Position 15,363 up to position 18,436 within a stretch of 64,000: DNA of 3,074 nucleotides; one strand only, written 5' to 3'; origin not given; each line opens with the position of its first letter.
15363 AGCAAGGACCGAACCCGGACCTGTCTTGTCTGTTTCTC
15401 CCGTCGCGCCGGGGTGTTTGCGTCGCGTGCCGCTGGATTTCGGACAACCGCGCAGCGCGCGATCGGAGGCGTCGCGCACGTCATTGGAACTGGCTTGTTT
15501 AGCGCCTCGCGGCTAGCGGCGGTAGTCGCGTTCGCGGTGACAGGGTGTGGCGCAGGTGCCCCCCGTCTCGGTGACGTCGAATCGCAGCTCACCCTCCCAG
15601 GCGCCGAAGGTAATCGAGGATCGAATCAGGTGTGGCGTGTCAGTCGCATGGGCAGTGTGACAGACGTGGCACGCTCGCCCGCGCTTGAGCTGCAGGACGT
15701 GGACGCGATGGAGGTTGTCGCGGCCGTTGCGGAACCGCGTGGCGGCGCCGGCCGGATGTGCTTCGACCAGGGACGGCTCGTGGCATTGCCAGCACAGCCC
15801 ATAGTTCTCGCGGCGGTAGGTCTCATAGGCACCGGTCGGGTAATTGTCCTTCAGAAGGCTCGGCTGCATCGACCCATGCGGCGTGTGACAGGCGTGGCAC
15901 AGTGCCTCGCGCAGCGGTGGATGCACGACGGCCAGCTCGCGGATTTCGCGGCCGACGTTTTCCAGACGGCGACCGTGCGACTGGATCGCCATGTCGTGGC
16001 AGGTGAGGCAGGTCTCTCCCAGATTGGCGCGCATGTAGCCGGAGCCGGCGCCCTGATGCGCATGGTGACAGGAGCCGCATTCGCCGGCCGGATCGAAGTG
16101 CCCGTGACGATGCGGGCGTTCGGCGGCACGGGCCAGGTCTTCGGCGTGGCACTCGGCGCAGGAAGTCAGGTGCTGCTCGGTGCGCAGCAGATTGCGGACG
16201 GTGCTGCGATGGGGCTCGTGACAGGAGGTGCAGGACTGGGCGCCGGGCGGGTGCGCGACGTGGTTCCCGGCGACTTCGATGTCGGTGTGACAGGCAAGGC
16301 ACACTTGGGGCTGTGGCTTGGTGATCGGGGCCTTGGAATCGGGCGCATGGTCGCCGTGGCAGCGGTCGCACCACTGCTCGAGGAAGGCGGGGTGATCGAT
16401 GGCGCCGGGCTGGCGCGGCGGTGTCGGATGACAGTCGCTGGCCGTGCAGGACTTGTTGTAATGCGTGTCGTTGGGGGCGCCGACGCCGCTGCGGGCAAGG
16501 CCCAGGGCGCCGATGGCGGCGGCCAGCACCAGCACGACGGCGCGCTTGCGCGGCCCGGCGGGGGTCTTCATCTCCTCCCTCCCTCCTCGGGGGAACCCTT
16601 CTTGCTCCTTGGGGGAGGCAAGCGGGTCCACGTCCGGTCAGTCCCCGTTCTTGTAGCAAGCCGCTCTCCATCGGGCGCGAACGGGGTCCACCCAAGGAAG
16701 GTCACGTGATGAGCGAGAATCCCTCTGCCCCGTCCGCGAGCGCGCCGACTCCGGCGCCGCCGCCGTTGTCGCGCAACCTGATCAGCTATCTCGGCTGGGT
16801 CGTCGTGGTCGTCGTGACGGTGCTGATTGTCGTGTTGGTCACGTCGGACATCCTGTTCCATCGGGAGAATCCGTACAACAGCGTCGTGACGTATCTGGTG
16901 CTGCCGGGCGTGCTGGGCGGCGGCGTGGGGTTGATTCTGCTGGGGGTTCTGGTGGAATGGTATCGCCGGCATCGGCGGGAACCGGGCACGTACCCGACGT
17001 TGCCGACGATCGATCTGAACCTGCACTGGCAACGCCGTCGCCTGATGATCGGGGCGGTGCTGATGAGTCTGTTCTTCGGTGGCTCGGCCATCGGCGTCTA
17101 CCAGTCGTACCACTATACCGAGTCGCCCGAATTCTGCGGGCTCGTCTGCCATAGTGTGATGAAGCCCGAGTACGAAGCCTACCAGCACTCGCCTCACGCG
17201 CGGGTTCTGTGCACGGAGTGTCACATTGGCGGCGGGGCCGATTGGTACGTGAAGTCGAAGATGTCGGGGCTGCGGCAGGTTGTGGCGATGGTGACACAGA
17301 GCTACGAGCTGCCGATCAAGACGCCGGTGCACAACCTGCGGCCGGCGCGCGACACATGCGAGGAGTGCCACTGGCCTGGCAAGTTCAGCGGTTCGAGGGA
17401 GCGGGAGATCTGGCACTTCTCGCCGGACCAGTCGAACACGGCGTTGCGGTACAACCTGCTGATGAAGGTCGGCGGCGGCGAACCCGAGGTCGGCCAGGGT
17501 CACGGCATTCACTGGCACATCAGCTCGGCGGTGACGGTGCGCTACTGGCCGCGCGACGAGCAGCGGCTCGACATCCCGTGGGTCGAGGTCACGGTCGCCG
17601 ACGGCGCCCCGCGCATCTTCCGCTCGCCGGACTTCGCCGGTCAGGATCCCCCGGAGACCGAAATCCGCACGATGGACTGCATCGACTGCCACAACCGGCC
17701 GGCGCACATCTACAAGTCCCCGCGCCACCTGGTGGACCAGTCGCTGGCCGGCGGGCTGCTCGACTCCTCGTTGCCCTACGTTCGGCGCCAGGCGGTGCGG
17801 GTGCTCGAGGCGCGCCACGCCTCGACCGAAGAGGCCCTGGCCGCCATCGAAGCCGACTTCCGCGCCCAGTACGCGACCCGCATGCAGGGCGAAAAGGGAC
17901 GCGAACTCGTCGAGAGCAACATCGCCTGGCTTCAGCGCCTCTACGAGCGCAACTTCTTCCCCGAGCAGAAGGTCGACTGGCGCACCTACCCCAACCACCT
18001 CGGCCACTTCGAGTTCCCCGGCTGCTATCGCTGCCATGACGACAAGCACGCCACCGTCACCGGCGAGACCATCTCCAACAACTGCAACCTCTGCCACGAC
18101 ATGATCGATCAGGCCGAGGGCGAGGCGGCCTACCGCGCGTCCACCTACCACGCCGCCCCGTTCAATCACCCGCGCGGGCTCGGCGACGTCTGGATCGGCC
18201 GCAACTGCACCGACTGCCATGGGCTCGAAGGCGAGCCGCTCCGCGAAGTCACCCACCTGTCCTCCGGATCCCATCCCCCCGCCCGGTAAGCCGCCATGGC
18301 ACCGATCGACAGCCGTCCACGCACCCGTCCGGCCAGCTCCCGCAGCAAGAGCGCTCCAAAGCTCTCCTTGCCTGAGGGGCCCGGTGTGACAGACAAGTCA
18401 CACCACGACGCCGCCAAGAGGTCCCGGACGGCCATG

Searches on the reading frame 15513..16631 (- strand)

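Call 22: search_protein_families(library=pfam, proteins=[window:15513-16631:-], max_evalue=0.001)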
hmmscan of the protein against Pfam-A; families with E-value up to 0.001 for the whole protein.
window:15513-16631:- (372 aa): 2 families
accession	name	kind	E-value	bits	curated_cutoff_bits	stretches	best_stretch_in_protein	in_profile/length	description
PF09699.15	Paired_CXXCH_1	-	2.4e-28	98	20.6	4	237-286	1-38/41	Doubled CXXCH motif (Paired_CXXCH_1)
PF14537.11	Cytochrom_c3_2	-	1.2e-07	32.5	25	0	87-162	8-78/79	Cytochrome c3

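Call 62: search_protein_families(library=ncbifam, proteins=[window:15513-16631:-], max_evalue=0.01)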
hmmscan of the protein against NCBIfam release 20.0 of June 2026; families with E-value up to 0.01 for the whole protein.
window:15513-16631:- (372 aa): 3 families
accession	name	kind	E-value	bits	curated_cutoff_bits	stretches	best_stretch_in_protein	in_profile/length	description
TIGR01905.1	paired_CXXCH_1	subfamily_domain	1.1e-27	95.6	25.2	4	127-165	1-39/41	doubled CXXCH domain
TIGR03508.1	decahem_SO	subfamily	3.8e-20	72.4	192.2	2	59-219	70-226/258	DmsE family decaheme c-type cytochrome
NF041028.1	decahem_GSU2203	exception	7.7e-16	58.2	325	2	62-219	102-259/317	GSU2203 family decaheme c-type cytochrome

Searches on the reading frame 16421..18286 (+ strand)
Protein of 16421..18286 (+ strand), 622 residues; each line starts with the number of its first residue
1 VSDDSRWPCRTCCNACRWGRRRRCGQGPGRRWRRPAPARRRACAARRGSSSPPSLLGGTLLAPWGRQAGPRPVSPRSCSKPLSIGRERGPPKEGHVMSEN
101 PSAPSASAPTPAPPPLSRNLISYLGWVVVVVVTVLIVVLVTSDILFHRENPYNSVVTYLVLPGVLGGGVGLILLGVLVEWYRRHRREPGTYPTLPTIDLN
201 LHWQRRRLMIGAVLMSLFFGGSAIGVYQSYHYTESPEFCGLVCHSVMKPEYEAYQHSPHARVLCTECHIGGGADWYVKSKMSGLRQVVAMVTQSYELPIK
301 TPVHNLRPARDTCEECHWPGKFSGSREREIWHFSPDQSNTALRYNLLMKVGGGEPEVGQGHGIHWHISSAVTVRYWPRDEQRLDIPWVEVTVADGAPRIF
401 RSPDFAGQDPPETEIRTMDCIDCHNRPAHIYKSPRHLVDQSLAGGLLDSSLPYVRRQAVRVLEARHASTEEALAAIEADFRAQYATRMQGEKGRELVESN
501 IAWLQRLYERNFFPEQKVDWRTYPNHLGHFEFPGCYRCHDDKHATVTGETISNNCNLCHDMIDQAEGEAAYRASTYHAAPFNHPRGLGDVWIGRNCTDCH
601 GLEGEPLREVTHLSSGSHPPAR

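Call 22: search_protein_families(library=pfam, proteins=[window:16421-18286:+], max_evalue=0.001)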
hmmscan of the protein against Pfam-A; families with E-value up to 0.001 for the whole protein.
window:16421-18286:+ (622 aa): 3 families
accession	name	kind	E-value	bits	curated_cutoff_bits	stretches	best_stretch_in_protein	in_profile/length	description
PF03264.19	Cytochrom_NNT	-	8.6e-12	45.6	24.1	1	208-300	6-104/174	NapC/NirT cytochrome c family, N-terminal region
PF14522.11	Cytochrome_C7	-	2.5e-08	34.1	24.8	0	523-560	43-67/67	Cytochrome c7 and related cytochrome c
PF02085.21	Cytochrom_CIII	-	2.3e-07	31.5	22.9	0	525-601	24-83/101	Class III cytochrome C family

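Call 62: search_protein_families(library=ncbifam, proteins=[window:16706-18286:+], max_evalue=0.01)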
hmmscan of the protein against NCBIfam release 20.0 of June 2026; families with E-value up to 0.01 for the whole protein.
window:16706-18286:+ (527 aa): 3 families
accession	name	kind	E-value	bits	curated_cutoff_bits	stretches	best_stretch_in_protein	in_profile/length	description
TIGR03153.1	cytochr_NrfH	equivalog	4.5e-13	49.4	134.2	1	130-222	17-109/138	cytochrome c nitrite reductase small subunit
TIGR02162.1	torC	equivalog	0.0005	19.4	478.2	1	133-205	36-113/387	pentaheme c-type cytochrome TorC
TIGR03507.1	decahem_SO1788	subfamily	0.0034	15.9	209.3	0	131-233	233-313/672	OmcA/MtrC family decaheme c-type cytochrome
